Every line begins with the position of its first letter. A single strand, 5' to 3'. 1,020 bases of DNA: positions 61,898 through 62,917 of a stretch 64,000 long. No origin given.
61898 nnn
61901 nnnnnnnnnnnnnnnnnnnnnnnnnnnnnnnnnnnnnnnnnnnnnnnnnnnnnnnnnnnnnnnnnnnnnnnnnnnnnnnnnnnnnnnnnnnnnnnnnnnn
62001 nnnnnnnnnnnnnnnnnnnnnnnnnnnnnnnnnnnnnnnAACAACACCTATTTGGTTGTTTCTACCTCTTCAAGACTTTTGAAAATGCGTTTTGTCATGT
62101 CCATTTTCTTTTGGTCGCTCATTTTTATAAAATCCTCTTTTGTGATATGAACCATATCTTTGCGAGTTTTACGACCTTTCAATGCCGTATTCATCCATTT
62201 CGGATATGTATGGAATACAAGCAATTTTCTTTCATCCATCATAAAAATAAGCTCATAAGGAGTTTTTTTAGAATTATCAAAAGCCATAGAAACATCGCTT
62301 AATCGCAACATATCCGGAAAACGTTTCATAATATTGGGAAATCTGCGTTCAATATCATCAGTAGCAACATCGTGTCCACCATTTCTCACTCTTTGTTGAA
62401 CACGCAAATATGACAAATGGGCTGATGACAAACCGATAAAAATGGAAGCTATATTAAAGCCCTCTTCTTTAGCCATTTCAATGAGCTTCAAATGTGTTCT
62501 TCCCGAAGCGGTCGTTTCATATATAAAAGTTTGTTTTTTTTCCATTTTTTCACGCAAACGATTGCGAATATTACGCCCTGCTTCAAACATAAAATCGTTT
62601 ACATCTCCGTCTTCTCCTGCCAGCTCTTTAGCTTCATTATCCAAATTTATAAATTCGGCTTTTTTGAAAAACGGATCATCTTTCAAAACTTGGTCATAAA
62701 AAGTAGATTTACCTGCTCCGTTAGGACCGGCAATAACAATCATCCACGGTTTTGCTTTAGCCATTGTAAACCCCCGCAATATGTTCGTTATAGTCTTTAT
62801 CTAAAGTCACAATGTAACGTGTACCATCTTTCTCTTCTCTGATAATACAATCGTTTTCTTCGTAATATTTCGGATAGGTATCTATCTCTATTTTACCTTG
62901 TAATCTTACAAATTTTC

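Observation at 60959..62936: Four-gene operon beside gyrA: unannotated 59 aa ORF overlapping a zeta-toxin-like P-loop kinase, then a Cys/His/Asp transglutaminase-like protein, then a 70 aa ORF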

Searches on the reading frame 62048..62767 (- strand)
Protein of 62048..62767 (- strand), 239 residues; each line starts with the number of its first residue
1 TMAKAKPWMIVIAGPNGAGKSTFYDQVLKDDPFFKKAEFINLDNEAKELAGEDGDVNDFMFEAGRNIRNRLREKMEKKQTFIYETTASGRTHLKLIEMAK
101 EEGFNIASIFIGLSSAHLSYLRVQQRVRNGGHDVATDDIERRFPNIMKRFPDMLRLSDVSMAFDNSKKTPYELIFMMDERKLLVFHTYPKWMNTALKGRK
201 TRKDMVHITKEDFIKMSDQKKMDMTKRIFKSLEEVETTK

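Call 3: search_protein_families(library=pfam, proteins=[window:62048-62767:-], max_evalue=1)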
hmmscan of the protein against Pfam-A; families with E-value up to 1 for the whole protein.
window:62048-62767:- (239 aa): 15 families
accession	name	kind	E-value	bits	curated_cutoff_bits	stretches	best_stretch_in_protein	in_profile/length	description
PF13671.12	AAA_33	-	1.7e-12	48.3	27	1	9-136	1-130/143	AAA domain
PF06414.18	Zeta_toxin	-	4e-08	33.4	22.3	1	4-150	13-170/199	Zeta toxin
PF13514.12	AAA_27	-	0.00022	21.3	22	1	5-25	24-44/206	AAA domain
PF13479.12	AAA_24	-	0.00028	21.2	27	1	6-61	1-53/195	AAA domain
PF13173.12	AAA_14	-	0.00032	21.1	27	1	9-63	4-57/129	AAA domain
PF13476.12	AAA_23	-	0.0065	17.6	27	1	9-25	21-37/201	AAA domain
PF13555.12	AAA_29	-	0.0095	16.1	27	1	9-25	24-40/61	P-loop containing region of AAA domain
PF03029.23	ATP_bind_1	-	0.0098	16.1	27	1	12-81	1-68/240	Conserved hypothetical ATP binding protein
PF00005.33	ABC_tran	-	0.021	15.9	25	1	9-26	13-30/137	ABC transporter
PF02463.25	SMC_N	-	0.022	14.6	40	1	5-27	22-44/220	RecF/RecN/SMC N terminal domain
PF13304.12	AAA_21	-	0.027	15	27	1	10-25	2-17/304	AAA domain, putative AbiEii toxin, Type IV TA system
PF03266.21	NTPase_1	-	0.072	13.4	23.9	0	10-28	2-20/168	NTPase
PF13238.12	AAA_18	-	0.14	13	29.4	1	10-58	1-44/128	AAA domain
PF02492.25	cobW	-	0.15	12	20.7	0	9-32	2-25/180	CobW/HypB/UreG, nucleotide-binding domain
PF13401.12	AAA_22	-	0.19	12.5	27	1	9-31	7-29/130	AAA domain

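Call 4: search_protein_families(library=ncbifam, proteins=[window:62048-62767:-], max_evalue=1)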
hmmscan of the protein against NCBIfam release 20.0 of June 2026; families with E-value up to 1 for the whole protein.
window:62048-62767:- (239 aa): 15 families
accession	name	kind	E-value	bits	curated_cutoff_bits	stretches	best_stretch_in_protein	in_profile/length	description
TIGR03263.1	guanyl_kin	equivalog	0.0017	18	160.45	1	9-32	3-26/180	guanylate kinase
NF010068.0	PRK13548.1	equivalog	0.011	14.8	261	1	9-27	33-51/261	heme ABC transporter ATP-binding protein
NF006746.0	PRK09270.1-5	subfamily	0.012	14.5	250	1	4-28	18-42/210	nucleoside/nucleotide kinase family protein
NF010004.0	PRK13477.1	equivalog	0.017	13.6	524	0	9-27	287-305/514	bifunctional pantoate--beta-alanine ligase/(d)CMP kinase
TIGR04075.1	bacter_Pnkp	equivalog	0.019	13.1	750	1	9-127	10-121/851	polynucleotide kinase-phosphatase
NF046067.1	SigPepSipWBacil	equivalog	0.021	14.4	190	0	31-89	49-107/189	signal peptidase I SipW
NF047739.1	antiphage_MADS3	equivalog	0.025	13.7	420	1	10-27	24-41/427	methylation-associated defense system AAA family ATPase MAD3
TIGR03411.1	urea_trans_UrtD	equivalog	0.029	14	304.1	1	10-27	31-48/242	urea ABC transporter ATP-binding protein UrtD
NF003810.1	PRK05399.1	equivalog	0.033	12.8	480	1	6-27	600-621/793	DNA mismatch repair protein MutS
NF003456.0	PRK05057.1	equivalog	0.041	13.8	195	1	9-84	6-79/173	shikimate kinase AroK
NF006744.0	PRK09270.1-3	equivalog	0.043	13.2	281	1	5-29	20-45/213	nucleoside/nucleotide kinase family protein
NF010340.0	PRK13768.1-2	equivalog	0.046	13.5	293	1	8-58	4-56/265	GTPase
NF011325.0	PRK14738.1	equivalog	0.046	13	263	1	4-29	10-35/206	guanylate kinase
TIGR01978.1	sufC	equivalog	0.054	12.9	212.8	1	9-30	28-49/243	Fe-S cluster assembly ATPase SufC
NF040873.1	AztA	equivalog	0.081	12.5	220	1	9-24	20-35/191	zinc ABC transporter ATP-binding protein AztA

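Call 5: search_protein_families(library=padloc, proteins=[window:62048-62767:-], max_evalue=1)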
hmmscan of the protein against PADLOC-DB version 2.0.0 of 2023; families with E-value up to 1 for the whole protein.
window:62048-62767:- (239 aa): 9 families
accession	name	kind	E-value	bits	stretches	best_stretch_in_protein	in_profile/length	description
PDLC04135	mad3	-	1.2e-05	23.1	1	9-27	24-42/374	mads_3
PDLC02981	AriAB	-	0.00021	18.1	1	7-26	23-42/694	-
PDLC03865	LmuB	-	0.00026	17.3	1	10-27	34-51/1007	-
PDLC04176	HEC-01A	-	0.0039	14.6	1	5-27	22-43/371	-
PDLC04790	PDC-S01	-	0.0084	12.9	1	9-48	29-64/422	-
PDLC02980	AriA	-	0.013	13.4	1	10-25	2-17/304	-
PDLC04140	mad8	-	0.015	12.9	1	6-73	26-95/314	mads_8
PDLC04178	HEC-01A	-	0.02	12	1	9-25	30-46/399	-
PDLC03868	LmuB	-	0.032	10.5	1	5-26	26-47/1035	-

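Call 6: search_solved_structures(query=window:62048-62767:-, max_evalue=1, show_alignments=2)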
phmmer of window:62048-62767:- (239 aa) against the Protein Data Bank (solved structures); distinct sequences matched with E-value up to 1: 9.
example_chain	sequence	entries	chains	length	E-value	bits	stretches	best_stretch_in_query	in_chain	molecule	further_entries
6c2u_A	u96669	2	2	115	0.015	18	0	9-50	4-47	phosphate-loop protein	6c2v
8yld_v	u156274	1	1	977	0.043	16.4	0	12-75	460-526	Elongation factor 3A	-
2ix8_A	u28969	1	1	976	0.043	16.4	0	12-75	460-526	ELONGATION FACTOR 3A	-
2iw3_A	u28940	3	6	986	0.045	16.4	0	12-75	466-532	ELONGATION FACTOR 3A | ELONGATION FACTOR 3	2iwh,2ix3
4qrh_A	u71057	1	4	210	0.062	15.9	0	4-42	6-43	Guanylate kinase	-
2j41_A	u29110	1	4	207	0.076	15.6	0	5-42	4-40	GUANYLATE KINASE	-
7z66_AAAA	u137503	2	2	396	0.14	14.7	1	9-103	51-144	Inorganic pyrophosphatase TTM1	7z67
6kta_A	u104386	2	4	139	0.16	14.6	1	152-218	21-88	HTH-type transcriptional regulator MntR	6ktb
1kag_A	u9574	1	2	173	0.6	12.7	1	9-85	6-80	Shikimate kinase I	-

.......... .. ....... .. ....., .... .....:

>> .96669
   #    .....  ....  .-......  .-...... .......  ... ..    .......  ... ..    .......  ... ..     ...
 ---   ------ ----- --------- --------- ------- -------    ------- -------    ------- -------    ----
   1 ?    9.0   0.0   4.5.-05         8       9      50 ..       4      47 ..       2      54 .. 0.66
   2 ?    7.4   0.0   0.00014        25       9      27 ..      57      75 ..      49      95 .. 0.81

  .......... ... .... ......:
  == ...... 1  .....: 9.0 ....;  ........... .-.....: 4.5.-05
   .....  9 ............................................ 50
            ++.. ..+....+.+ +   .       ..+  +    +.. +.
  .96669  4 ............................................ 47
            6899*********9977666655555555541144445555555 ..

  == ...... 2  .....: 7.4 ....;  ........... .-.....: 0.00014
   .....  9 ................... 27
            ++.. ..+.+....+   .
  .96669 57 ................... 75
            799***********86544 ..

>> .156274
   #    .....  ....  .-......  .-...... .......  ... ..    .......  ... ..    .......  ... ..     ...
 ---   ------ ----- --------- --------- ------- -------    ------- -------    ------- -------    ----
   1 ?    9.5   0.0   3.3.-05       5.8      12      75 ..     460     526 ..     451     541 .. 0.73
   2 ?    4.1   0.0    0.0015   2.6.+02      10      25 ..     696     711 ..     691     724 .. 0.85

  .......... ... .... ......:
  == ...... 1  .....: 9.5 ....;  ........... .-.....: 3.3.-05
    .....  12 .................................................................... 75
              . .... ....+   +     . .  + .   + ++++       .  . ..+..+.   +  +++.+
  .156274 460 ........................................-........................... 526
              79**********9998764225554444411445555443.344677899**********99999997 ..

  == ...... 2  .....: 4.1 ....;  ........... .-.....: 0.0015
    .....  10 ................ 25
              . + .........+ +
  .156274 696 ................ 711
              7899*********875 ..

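Call 8: find_homologous_proteins(query=window:62048-62767:-)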
Query window:62048-62767:- (239 aa): 1052 proteins with E <= 0.001 among 2369 candidates; the best 120 are listed.
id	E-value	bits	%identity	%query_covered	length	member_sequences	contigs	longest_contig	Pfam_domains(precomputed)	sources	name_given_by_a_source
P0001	1.3e-151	520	98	100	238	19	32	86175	PF06414.19,PF13671.13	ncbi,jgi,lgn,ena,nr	ncbi:MAG: AAA family ATPase [Alphaproteobacteria bacterium]|jgi:predicted ABC-type ATPase|nr:AAA fam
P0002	1.1e-123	429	77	100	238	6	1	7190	PF06414.19,PF13671.13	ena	-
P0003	3.6e-119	414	75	99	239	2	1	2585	PF06414.19,PF13671.13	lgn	-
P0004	2.6e-118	411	73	100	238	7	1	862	PF06414.19,PF13671.13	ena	-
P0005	1.5e-103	363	71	97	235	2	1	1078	PF13671.13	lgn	-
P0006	1.2e-102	360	75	87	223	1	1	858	PF06414.19,PF13671.13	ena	-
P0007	1.2e-101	357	66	96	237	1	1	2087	PF06414.19,PF13671.13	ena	-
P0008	3.1e-97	342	63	98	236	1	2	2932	PF06414.19,PF13671.13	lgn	-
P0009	4.5e-94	332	64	94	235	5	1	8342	PF06414.19,PF13671.13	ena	-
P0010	1.4e-93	330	65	97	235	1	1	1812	PF06414.19,PF13671.13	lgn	-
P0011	1.9e-93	330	63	95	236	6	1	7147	PF06414.19,PF13671.13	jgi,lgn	-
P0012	6.9e-93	328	61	97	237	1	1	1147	PF06414.19,PF13671.13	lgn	-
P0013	1.0e-92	328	64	95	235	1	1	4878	PF06414.19,PF13671.13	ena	-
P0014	1.1e-92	327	62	96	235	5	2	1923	PF06414.19,PF13671.13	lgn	-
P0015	1.9e-92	327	61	95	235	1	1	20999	PF06414.19,PF13671.13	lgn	-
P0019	1.1e-91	324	62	97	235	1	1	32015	PF06414.19,PF13671.13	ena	-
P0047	7.1e-79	282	56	95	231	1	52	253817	PF06414.19,PF13671.13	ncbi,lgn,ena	-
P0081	2.4e-57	212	43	98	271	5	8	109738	PF06414.19,PF13671.13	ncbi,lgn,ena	-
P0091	1.0e-38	151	41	79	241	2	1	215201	PF06414.19,PF13671.13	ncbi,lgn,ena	-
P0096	3.2e-25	107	33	81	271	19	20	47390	PF06414.19,PF13671.13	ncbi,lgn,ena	ncbi:MAG: AAA family ATPase [Pseudomonadota bacterium]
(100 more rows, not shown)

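Call 9: find_encoding_contigs(protein=P0002, flank=4000, max_places=3)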
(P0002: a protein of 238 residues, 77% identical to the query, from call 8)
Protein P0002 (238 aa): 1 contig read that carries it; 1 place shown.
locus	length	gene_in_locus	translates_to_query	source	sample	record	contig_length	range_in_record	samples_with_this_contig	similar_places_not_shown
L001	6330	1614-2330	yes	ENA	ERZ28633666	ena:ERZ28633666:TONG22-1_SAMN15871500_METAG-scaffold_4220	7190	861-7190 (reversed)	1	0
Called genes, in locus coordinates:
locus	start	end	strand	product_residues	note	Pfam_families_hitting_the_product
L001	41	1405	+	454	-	PF00587:tRNA-synt_2b, PF03129:HGTP_anticodon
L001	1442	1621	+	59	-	-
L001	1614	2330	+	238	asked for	PF06414:Zeta_toxin (faint), PF13671:AAA_33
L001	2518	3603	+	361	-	PF00959:Phage_lysozyme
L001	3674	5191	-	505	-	PF00587:tRNA-synt_2b, PF03129:HGTP_anticodon, PF09180:ProRS-C_1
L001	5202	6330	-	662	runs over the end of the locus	?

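Call 10: find_encoding_contigs(protein=P0019, flank=4000, max_places=3)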
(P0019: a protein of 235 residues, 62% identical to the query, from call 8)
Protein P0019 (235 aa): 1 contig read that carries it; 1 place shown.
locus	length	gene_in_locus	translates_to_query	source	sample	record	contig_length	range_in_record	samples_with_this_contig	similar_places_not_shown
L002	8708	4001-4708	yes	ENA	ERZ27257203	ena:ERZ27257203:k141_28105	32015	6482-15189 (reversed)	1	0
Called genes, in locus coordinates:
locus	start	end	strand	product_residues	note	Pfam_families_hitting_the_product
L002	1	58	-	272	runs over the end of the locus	PF00535:Glycos_transf_2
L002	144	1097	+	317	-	PF00698:Acyl_transf_1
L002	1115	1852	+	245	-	PF00106:adh_short, PF08659:KR, PF13561:adh_short_C2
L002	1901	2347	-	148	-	PF00293:NUDIX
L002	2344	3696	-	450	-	PF01554:MatE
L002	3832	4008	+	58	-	-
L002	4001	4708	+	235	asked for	PF06414:Zeta_toxin (weak), PF13671:AAA_33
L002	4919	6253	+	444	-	PF05697:Trigger_N, PF00254:FKBP_C, PF05698:Trigger_C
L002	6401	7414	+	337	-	PF00565:SNase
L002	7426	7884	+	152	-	PF02367:TsaE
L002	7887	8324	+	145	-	PF07475:Hpr_kinase_C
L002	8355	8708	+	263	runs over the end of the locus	PF02405:MlaE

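Call 11: find_encoding_contigs(protein=P0047, flank=4000, max_places=3)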
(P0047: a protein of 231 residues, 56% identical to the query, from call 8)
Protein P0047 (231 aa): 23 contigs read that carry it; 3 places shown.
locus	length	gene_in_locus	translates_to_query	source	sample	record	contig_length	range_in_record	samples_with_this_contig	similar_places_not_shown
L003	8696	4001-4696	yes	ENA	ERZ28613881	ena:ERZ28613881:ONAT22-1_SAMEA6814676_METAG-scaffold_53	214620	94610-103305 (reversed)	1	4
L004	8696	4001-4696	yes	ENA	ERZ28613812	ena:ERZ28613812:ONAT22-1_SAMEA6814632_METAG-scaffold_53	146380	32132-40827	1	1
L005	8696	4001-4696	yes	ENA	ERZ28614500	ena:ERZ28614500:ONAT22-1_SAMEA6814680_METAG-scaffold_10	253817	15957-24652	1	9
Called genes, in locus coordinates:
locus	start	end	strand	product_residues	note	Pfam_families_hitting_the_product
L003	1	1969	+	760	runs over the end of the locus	PF03968:LptD_N (weak), PF04453:LptD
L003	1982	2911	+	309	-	PF13623:SurA_N_2, PF13624:SurA_N_3, PF09312:SurA_N, PF13616:Rotamase_3, PF13145:Rotamase_2, PF00639:Rotamase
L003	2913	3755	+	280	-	PF00398:RrnaAD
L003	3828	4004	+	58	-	-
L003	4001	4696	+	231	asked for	PF06414:Zeta_toxin, PF13671:AAA_33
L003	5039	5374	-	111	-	-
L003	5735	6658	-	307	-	PF02899:Phage_int_SAM_1, PF13495:Phage_int_SAM_4, PF00589:Phage_integrase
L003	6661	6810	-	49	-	-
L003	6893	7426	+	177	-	PF13189:Cytidylate_kin2 (faint), PF13238:AAA_18, PF13671:AAA_33 (weak), PF01202:SKI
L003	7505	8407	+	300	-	-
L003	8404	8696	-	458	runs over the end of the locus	PF04055:Radical_SAM, PF06969:HemN_C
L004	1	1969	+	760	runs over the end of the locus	PF03968:LptD_N (weak), PF04453:LptD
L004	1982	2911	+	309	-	PF13623:SurA_N_2, PF13624:SurA_N_3, PF09312:SurA_N, PF13616:Rotamase_3, PF13145:Rotamase_2, PF00639:Rotamase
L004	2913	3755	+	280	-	PF00398:RrnaAD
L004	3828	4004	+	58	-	-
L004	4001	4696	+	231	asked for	PF06414:Zeta_toxin, PF13671:AAA_33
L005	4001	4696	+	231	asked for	PF06414:Zeta_toxin, PF13671:AAA_33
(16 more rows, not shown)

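Call 19: search_solved_structures(query=A2, max_evalue=1, show_alignments=3)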
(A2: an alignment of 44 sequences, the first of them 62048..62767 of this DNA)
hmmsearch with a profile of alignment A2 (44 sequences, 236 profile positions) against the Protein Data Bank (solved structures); distinct sequences matched with E-value up to 1: 184 (the best 60 are shown).
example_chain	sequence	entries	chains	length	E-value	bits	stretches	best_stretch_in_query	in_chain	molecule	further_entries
6c2u_A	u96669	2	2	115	1.2e-07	34.7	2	7-30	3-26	phosphate-loop protein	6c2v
4xrp_A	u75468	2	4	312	6.6e-05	25.7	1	6-141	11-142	Pnkp1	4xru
2ix8_A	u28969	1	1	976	0.00015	24.6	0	10-24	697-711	ELONGATION FACTOR 3A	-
8yld_v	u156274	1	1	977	0.00015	24.5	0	10-24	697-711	Elongation factor 3A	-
2iw3_A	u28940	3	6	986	0.00015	24.5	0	10-24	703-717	ELONGATION FACTOR 3A | ELONGATION FACTOR 3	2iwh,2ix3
8ylr_v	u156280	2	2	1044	0.00016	24.4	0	10-24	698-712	Elongation factor 3A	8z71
7b7d_EF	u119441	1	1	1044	0.00017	24.4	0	10-24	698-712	Elongation factor 3A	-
3j15_B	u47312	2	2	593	0.00019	24.2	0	8-25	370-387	ABC transporter ATP-binding protein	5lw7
3bk7_A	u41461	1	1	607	0.0002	24.2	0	8-25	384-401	ABC transporter ATP-binding protein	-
5yv5_A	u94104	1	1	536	0.00034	23.4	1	7-25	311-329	ATPase RIL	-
1yqt_A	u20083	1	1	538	0.00035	23.4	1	7-25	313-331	RNase l inhibitor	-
9nlj_U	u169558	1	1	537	0.00036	23.3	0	9-50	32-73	Uup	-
6ha8_V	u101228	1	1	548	0.0016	21.2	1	9-31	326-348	Nucleotide-binding protein ExpZ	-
7z66_AAAA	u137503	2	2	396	0.0027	20.4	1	8-47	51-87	Inorganic pyrophosphatase TTM1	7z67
2p5t_B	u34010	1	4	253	0.0034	20.1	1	3-119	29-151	PezT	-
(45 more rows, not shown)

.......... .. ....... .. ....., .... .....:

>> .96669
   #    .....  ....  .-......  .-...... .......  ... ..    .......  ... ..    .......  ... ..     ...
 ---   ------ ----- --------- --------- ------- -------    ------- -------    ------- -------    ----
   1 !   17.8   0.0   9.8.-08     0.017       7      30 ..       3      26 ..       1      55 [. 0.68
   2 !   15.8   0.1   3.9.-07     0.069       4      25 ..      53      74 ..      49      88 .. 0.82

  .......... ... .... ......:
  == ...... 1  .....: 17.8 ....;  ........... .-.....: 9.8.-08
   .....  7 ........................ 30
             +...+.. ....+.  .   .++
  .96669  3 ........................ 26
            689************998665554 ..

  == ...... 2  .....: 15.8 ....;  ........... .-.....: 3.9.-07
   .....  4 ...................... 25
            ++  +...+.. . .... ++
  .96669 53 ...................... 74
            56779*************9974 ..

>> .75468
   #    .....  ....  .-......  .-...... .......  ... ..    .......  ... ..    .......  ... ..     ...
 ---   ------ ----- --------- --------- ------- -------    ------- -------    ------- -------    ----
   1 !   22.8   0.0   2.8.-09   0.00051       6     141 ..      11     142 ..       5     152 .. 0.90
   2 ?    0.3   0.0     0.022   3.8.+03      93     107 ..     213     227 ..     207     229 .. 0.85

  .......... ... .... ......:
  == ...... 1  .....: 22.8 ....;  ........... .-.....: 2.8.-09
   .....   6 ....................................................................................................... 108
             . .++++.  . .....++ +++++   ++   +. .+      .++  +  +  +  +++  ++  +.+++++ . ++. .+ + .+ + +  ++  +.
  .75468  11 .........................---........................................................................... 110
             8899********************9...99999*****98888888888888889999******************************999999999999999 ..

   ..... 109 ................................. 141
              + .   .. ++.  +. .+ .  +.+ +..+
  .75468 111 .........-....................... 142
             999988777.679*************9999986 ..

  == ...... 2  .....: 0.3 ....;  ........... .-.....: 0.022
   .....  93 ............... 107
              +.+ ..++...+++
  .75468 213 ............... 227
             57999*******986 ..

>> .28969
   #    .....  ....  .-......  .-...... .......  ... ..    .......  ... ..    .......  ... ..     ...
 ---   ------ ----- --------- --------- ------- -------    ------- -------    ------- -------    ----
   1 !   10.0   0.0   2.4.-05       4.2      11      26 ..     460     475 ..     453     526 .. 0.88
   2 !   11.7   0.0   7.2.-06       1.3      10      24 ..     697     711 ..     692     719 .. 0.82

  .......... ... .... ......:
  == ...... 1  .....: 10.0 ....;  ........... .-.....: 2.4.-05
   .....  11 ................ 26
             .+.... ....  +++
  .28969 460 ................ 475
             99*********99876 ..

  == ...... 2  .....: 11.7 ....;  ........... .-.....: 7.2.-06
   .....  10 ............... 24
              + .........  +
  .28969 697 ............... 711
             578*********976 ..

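Call 20: find_related_loci(query=A2, collection=genome_contigs, flank=4000)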
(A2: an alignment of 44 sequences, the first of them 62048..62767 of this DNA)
Query A2 (239 aa) in genome_contigs; peptide patterns used: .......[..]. (x = any residue, [..] = any of these).
600 stretches matched a pattern (row limit reached: there are more); 2 encode a relative of the query (tblastn E <= 1e-3); 2 distinct loci.
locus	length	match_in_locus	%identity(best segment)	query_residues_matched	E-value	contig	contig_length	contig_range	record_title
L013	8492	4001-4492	35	7-173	1e-25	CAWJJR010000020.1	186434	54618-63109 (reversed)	MAG: uncultured Acidobacteriota bacterium isolate MFD05705.bin.1.100 genome assembly, contig: contig_80772, whole genome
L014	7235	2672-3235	27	7-196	3e-18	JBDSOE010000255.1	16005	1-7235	MAG: Ginsengibacter sp. isolate cluster1_bin.432 k127_11564174, whole genome shotgun sequence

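Call 27: find_encoding_contigs(protein=P0081, flank=3000, max_places=2)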
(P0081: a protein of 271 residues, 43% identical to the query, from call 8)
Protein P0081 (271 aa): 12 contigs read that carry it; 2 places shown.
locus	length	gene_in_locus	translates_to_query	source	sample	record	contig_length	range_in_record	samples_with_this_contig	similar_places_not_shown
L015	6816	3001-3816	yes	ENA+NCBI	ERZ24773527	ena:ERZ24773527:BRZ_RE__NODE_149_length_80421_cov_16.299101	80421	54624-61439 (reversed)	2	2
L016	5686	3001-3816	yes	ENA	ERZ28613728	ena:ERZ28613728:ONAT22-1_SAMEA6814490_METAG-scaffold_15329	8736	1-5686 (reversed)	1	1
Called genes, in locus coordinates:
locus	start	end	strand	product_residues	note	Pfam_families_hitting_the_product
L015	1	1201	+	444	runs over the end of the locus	PF01595:CNNM, PF00571:CBS, PF03471:CorC_HlyC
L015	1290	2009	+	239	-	PF06691:DUF1189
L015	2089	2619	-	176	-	PF03729:DUF308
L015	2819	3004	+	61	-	-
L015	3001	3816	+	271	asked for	PF06414:Zeta_toxin, PF13671:AAA_33 (faint)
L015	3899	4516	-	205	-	PF03703:bPH_2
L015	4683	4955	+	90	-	-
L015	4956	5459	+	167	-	PF04542:Sigma70_r2, PF08281:Sigma70_r4_2, PF04545:Sigma70_r4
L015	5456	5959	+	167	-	PF07813:LTXXQ (faint)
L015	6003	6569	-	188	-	PF03886:ABC_trans_aux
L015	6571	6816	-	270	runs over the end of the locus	PF02470:MlaD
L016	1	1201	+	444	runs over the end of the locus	PF01595:CNNM, PF00571:CBS, PF03471:CorC_HlyC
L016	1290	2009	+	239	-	PF06691:DUF1189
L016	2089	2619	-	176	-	PF03729:DUF308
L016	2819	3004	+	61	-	-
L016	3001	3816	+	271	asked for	PF06414:Zeta_toxin, PF13671:AAA_33 (faint)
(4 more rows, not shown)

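Call 28: find_encoding_contigs(protein=P0091, flank=3000, max_places=2)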
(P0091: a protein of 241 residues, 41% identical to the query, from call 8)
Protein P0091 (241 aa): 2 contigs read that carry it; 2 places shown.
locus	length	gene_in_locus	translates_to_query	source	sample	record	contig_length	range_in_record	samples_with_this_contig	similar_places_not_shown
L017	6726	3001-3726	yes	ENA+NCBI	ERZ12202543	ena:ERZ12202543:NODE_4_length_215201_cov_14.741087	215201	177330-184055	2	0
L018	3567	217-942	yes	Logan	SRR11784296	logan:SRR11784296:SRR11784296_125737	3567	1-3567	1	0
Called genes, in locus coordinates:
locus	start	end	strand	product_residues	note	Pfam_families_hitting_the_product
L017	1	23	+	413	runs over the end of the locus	PF06245:DUF1015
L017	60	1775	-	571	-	-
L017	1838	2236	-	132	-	-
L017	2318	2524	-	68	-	PF01165:Ribosomal_S21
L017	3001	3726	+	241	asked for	PF06414:Zeta_toxin, PF13671:AAA_33 (weak)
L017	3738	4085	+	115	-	PF00550:PP-binding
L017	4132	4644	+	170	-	PF00550:PP-binding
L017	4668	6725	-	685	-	PF23569:NBD_SMAX1, PF00004:AAA, PF17871:AAA_lid_9, PF00004:AAA, PF00158:Sigma54_activat (weak), PF07724:AAA_2, PF07728:AAA_5, PF10431:ClpB_D2-small, +8 more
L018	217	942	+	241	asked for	PF06414:Zeta_toxin, PF13671:AAA_33 (weak)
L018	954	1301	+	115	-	PF00550:PP-binding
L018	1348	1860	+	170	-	PF00550:PP-binding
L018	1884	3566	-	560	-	?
